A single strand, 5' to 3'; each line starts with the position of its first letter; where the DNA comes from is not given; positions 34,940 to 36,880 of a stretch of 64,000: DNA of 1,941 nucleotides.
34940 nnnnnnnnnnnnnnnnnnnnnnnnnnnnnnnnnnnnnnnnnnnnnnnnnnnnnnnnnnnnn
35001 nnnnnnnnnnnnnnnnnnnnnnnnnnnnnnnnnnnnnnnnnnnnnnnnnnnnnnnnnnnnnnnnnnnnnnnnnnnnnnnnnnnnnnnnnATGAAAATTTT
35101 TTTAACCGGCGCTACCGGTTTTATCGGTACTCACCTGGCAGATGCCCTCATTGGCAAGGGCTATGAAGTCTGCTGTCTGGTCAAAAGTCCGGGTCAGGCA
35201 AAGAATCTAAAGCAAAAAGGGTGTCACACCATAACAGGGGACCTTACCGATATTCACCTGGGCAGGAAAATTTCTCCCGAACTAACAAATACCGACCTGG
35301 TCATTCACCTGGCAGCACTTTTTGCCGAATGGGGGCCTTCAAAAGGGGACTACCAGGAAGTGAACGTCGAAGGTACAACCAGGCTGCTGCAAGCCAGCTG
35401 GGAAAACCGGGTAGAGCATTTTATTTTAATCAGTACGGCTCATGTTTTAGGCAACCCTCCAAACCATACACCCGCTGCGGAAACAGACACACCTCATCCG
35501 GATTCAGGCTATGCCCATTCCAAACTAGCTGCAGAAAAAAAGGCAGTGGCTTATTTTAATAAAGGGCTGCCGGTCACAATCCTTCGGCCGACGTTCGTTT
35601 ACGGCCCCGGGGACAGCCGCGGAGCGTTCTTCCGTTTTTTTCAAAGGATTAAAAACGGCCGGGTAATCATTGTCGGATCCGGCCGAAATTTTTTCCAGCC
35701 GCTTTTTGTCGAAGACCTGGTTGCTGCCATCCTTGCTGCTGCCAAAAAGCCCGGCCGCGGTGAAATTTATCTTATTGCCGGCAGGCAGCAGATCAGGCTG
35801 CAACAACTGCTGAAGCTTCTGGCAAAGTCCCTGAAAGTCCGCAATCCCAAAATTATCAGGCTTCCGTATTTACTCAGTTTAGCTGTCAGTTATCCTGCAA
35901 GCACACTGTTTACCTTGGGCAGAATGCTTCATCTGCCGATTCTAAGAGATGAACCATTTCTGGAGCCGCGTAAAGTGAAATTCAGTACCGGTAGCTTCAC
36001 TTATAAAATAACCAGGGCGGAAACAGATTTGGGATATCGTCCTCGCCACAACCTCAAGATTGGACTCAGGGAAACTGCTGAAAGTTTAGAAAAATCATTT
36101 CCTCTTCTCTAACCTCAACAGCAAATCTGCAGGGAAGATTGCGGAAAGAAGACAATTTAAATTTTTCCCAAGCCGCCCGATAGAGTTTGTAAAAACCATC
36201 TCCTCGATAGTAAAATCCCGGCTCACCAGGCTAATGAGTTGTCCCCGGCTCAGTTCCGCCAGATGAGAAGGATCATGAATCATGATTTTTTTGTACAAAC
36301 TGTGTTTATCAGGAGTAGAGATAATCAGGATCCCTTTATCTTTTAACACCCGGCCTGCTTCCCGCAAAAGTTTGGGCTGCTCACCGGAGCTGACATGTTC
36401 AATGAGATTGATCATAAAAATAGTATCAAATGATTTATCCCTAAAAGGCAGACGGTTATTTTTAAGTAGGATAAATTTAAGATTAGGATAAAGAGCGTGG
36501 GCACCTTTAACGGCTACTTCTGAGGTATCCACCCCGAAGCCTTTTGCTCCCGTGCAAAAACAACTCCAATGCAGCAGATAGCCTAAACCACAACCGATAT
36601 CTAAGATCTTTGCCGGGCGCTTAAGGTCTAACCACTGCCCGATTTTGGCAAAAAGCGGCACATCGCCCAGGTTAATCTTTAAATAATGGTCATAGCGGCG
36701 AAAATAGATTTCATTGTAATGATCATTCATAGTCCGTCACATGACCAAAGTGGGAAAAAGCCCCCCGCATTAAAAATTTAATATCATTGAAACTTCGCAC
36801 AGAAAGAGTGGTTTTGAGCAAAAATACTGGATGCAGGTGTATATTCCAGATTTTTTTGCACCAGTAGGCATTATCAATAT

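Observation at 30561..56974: Envelope-glycan island with four radical-SAM enzymes (three B12-binding class B), three methyltransferases, an epimerase and seven or more GT-C-like membrane transferases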

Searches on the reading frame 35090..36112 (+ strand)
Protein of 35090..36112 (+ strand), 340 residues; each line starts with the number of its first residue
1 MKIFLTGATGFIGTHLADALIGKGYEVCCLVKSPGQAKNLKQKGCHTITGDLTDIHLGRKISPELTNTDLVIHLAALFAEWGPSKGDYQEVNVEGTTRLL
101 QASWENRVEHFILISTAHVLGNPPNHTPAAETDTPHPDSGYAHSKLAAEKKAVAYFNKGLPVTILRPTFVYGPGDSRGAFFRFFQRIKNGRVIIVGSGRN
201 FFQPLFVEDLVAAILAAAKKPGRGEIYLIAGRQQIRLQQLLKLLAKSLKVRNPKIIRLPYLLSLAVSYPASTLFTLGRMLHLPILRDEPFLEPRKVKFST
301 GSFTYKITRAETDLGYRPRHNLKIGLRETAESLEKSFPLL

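Call 3: search_protein_families(library=pfam, proteins=[window:35090-36112:+], max_evalue=0.01)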
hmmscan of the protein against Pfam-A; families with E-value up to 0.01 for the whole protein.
window:35090-36112:+ (340 aa): 10 families
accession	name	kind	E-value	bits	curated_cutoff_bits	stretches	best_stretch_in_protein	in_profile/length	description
PF01370.27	Epimerase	-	1.2e-43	149.7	20.9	1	3-230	1-240/240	NAD dependent epimerase/dehydratase family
PF16363.11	GDP_Man_Dehyd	-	3.7e-27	96.1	27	1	5-248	2-266/332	GDP-mannose 4,6 dehydratase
PF01073.25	3Beta_HSD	-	6.1e-24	85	22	1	5-259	2-279/280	3-beta hydroxysteroid dehydrogenase/isomerase family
PF07993.18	NAD_binding_4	-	1.4e-19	70.7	20.1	1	5-179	1-214/258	Male sterility protein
PF13460.12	NAD_binding_10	-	1.5e-15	58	27.2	1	7-171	1-147/184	NAD(P)H-binding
PF04321.23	RmlD_sub_bind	-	2.4e-15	56.8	27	1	1-246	1-229/287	RmlD substrate binding domain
PF02719.21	Polysacc_synt_2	-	7.8e-08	32.3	20.2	1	3-248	1-247/293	Polysaccharide biosynthesis protein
PF05368.20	NmrA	-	8.8e-08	32.5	27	1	2-113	4-104/298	NmrA-like family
PF02254.24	TrkA_N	-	0.0017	19.1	23.8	1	10-61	7-58/116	TrkA-N domain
PF00056.29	Ldh_1_N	-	0.0051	17.3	27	1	1-114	1-116/141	lactate/malate dehydrogenase, NAD binding domain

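Call 8: search_protein_families(library=ncbifam, proteins=[window:35090-36112:+], max_evalue=0.001)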
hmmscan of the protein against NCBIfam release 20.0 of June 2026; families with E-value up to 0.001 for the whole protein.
window:35090-36112:+ (340 aa): 27 families (the best 25 are shown)
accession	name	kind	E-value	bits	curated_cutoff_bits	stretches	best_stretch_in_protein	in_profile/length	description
TIGR03466.1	HpnA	hypoth_equivalog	5.9e-40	137.1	367.65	1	1-320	1-309/327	hopanoid-associated sugar epimerase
NF042422.1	oxyalk_red_OleD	equivalog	5.7e-36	124.5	580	1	1-332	1-327/329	2-alkyl-3-oxoalkanoate reductase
NF042423.1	oxyalk_red_Shew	equivalog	1.3e-30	106.6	580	1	2-326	10-328/331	2-alkyl-3-oxoalkanoate reductase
TIGR04180.1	EDH_00030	hypoth_equivalog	3.2e-30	105.2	475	1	3-249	1-257/297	NAD-dependent 4,6-dehydratase LegB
TIGR01746.1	Thioester-redct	subfamily_domain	7.3e-25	88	213.35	1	2-246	1-279/371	thioester reductase domain-containing protein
NF052578.1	StrlDmthSdmBMthl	equivalog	1.6e-22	80.7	600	1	1-262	1-259/328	sterol demethylase protein SdmB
TIGR01181.1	dTDP_gluc_dehyt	equivalog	6.2e-22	78.1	365.1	1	2-250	1-263/321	dTDP-glucose 4,6-dehydratase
TIGR01179.1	galE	equivalog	1.9e-18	66.4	262.3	1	2-167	1-173/332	UDP-glucose 4-epimerase GalE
TIGR01777.1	yfcH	hypoth_equivalog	9.2e-17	61.5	207.35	1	3-261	1-252/292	TIGR01777 family oxidoreductase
NF058621.1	DiazavRedAvaA7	equivalog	7.9e-15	55.3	400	1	1-256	1-256/304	3-diazoavenalumate denitrifying reductase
NF050030.1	thlkprotThyD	equivalog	4.9e-14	52.2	400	1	1-249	1-251/305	thylakoid membrane protein ThyD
NF005539.0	PRK07201.1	equivalog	1.6e-13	50.3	549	1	1-249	1-267/657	SDR family oxidoreductase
TIGR02197.1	heptose_epim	equivalog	2.2e-13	50.1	274.6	1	3-260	1-273/316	ADP-glyceromanno-heptose 6-epimerase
TIGR01214.1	rmlD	equivalog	2.5e-13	49.8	224.05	1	2-234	1-212/285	dTDP-4-dehydrorhamnose reductase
NF007956.0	PRK10675.1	subfamily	3.7e-13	49.3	394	1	1-150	1-158/338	UDP-glucose 4-epimerase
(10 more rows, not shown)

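Call 12: find_encoding_contigs(protein=window:35090-36112:+, flank=10000, max_places=6)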
Protein window:35090-36112:+ (340 aa): 3 contigs read that carry it; 1 place shown.
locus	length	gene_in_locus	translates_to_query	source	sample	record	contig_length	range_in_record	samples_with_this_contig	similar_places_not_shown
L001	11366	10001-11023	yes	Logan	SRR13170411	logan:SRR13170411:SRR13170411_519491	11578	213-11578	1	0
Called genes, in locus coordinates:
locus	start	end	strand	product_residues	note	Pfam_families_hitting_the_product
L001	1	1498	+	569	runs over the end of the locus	?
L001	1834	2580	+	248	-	-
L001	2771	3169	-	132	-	PF01592:NifU_N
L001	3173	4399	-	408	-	PF00266:Aminotran_5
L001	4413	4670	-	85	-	PF01022:HTH_5, PF12840:HTH_20, PF25212:HVO_A0114 (weak), PF01047:MarR, PF12802:MarR_2 (weak), PF13412:HTH_24, PF19187:HTH_PafC (weak)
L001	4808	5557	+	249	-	PF00970:FAD_binding_6, PF00175:NAD_binding_1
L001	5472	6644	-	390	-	PF00535:Glycos_transf_2 (weak), PF13632:Glyco_trans_2_3 (faint)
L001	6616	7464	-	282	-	PF01209:Ubie_methyltran (weak), PF03141:Methyltransf_29 (weak), PF13489:Methyltransf_23, PF08241:Methyltransf_11, PF08242:Methyltransf_12, PF13649:Methyltransf_25, PF13847:Methyltransf_31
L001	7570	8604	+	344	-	PF04055:Radical_SAM, PF13353:Fer4_12 (faint)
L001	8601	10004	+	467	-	PF02310:B12-binding, PF04055:Radical_SAM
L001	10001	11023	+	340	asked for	PF01073:3Beta_HSD, PF01370:Epimerase, PF02719:Polysacc_synt_2 (weak), PF04321:RmlD_sub_bind, PF05368:NmrA, PF07993:NAD_binding_4, PF13460:NAD_binding_10, PF16363:GDP_Man_Dehyd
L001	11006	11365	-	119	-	?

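Call 22: search_solved_structures(query=window:35090-36112:+, max_evalue=1e-10)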
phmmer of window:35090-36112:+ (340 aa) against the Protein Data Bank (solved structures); distinct sequences matched with E-value up to 1e-10: 28.
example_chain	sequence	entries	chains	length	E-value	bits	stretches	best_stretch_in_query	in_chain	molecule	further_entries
4zrm_A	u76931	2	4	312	4.2e-22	82.3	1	1-246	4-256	UDP-glucose 4-epimerase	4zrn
3wj7_A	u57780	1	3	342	1.8e-20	77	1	4-319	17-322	Putative oxidoreductase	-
6zl6_A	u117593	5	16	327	8.9e-20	74.7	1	1-246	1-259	Epimerase domain-containing protein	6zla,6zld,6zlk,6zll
6wjb_A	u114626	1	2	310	1.7e-19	73.8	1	2-222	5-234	NAD-dependent epimerase/dehydratase family protein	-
6zlj_A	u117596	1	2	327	3.2e-19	72.9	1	1-246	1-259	Epimerase domain-containing protein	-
6wj9_A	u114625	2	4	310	8.4e-19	71.5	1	2-222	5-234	NAD-dependent epimerase/dehydratase family protein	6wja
6kv9_A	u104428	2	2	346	2e-18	70.2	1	3-244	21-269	MoeE5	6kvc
2q1w_A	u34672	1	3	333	1.1e-17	67.8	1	2-248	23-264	Putative nucleotide sugar epimerase/ dehydratase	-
7ys8_A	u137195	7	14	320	2.9e-17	66.4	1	1-240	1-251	UDP-glucose 4-epimerase | UDP-glucose 4-epimerase along with EC 5.1.3.2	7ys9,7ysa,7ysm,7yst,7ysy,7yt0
6dnt_A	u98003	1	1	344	7.4e-16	61.8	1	3-245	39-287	NAD-dependent epimerase/dehydratase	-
4lw8_A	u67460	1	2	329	8.2e-16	61.7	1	2-246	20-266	Putative epimerase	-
8shh_A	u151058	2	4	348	1.3e-15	61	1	2-242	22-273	dTDP-glucose 4,6-dehydratase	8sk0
6bwl_A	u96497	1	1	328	7.6e-15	58.5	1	1-246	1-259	Pal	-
8rdg_A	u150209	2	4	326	7.8e-15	58.4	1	1-248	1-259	SDR family NAD(P)-dependent oxidoreductase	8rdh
8rdi_A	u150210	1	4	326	2.8e-14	56.6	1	1-248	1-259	SDR family NAD(P)-dependent oxidoreductase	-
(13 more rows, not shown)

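Call 32: list_cluster_members(proteins=[P0001, window:35090-36112:+, window:4586-6649:-, window:32650-33693:+])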
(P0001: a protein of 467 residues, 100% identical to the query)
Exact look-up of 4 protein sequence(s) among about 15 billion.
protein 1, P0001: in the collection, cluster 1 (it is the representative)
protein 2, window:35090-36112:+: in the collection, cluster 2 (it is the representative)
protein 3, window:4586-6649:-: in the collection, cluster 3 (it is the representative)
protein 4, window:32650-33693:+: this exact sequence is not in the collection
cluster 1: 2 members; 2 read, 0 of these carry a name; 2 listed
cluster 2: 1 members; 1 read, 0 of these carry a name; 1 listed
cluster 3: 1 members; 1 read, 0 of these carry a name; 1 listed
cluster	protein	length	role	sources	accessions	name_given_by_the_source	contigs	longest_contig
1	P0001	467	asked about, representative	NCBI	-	-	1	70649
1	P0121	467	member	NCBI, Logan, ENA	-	-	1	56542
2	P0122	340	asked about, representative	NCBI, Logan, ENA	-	-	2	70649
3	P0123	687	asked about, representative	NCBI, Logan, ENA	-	-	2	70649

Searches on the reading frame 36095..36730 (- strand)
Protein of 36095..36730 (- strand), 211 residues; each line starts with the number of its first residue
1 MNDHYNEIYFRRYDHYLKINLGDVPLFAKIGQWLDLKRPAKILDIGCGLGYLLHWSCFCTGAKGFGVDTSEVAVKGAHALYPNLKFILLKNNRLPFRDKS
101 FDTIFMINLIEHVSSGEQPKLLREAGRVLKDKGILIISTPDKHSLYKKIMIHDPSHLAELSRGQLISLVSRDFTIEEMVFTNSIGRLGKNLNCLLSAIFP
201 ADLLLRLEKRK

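Call 3: search_protein_families(library=pfam, proteins=[window:36095-36730:-], max_evalue=0.01)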
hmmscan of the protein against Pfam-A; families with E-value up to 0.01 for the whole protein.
window:36095-36730:- (211 aa): 13 families
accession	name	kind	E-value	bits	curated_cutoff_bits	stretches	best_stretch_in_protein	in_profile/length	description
PF08241.18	Methyltransf_11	-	2.1e-16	60.7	21.2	1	43-137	1-95/95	Methyltransferase domain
PF13649.12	Methyltransf_25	-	2.9e-16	60.4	27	1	42-133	1-97/97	Methyltransferase domain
PF13489.12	Methyltransf_23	-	3.9e-15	56.4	27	1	33-153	19-131/164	Methyltransferase domain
PF13847.12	Methyltransf_31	-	1.2e-14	54.6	27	1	40-147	5-120/145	Methyltransferase domain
PF08242.18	Methyltransf_12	-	4.9e-10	40.5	30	1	43-135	1-98/98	Methyltransferase domain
PF02353.26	CMAS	-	2.4e-06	27.5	27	1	32-139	56-166/273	Mycolic acid cyclopropane synthetase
PF07021.18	MetW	-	0.00044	20.4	21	1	37-128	12-101/193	Methionine biosynthesis protein MetW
PF01209.24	Ubie_methyltran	-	0.00055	19.8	20.1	1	36-137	45-151/233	ubiE/COQ5 methyltransferase family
PF01135.25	PCMT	-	0.00063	20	20.3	1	26-56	61-91/210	Protein-L-isoaspartate(D-aspartate) O-methyltransferase (PCMT)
PF08003.17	Methyltransf_9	-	0.00088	18.8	23.8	1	40-139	117-219/315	Protein of unknown function (DUF1698)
PF05175.20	MTS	-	0.0019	18.3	23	1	37-140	30-141/170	Methyltransferase small domain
PF03291.22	mRNA_G-N7_MeTrfase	-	0.0024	17.5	26.6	0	36-85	59-108/315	mRNA (guanine-N(7))-methyltransferase domain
PF06080.18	DUF938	-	0.0049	17.1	27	1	97-140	97-140/202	Protein of unknown function (DUF938)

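Call 8: search_protein_families(library=ncbifam, proteins=[window:36095-36730:-], max_evalue=0.001)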
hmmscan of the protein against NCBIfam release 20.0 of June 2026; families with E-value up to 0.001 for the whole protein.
window:36095-36730:- (211 aa): 25 families
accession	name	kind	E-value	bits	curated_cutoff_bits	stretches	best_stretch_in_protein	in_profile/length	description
NF045667.1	MTase_DVU1556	equivalog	1.1e-15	57.7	155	1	22-138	6-120/213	DVU_1556 family methyltransferase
NF008300.0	PRK11088.1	equivalog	5.5e-14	52.3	303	1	38-164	85-207/272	23S rRNA (guanine(745)-N(1))-methyltransferase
NF008686.0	PRK11705.1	equivalog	9.3e-11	41.4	400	1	30-140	159-268/383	cyclopropane fatty acyl phospholipid synthase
TIGR01983.1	UbiG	equivalog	1.4e-10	40.9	102.95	1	40-143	51-157/228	bifunctional 2-polyprenyl-6-hydroxyphenol methylase/3-demethylubiquinol 3-O-methyltransferase UbiG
TIGR02072.1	BioC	equivalog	2.2e-10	40.8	184.95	1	37-146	30-141/244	malonyl-ACP O-methyltransferase BioC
NF041255.1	mycofact_MftM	equivalog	4.8e-09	35.9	200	1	35-137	136-241/289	mycofactocin oligosaccharide methyltransferase MftM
NF043040.1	corrin_prot_MT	hypoth_equivalog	6.7e-09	35.5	180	1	38-138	41-148/216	corrinoid protein-associated methyltransferase CpaM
TIGR01934.1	MenG_MenH_UbiE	subfamily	3.2e-08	33.1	158.35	1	32-138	33-142/223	ubiquinone/menaquinone biosynthesis methyltransferase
NF001244.0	PRK00216.1-5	equivalog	9.1e-08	31.7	216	1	31-137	41-153/236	bifunctional demethylmenaquinone methyltransferase/2-methoxy-6-polyprenyl-1,4-benzoquinol methylase UbiE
NF040539.1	AST_met_ArsM_2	exception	1e-06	28.8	240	1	33-137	51-163/262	putative arsinothricin biosynthesis methyltransferase ArsM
NF047649.1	MTase_UXPK_star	exception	1e-06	28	460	1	40-137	79-181/283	methyltransferase/UXPK-star double selenoprotein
NF041537.1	ArsM_AhpD_UU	exception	1.4e-06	27.3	510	1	39-138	77-181/345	arsenite methyltransferase/AhpD domain selenoprotein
NF008823.0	PRK11873.1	subfamily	4.1e-06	26.5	263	1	35-138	74-182/272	arsenite methyltransferase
NF045825.1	FAmtase_mtf2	equivalog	5.5e-06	25.8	400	1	39-137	59-158/248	fatty-acid O-methyltransferase Mtf2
NF011650.0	PRK15068.1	equivalog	6.2e-06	25.3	209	1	40-139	124-227/324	tRNA 5-methoxyuridine(34)/uridine 5-oxyacetic acid(34) synthase CmoB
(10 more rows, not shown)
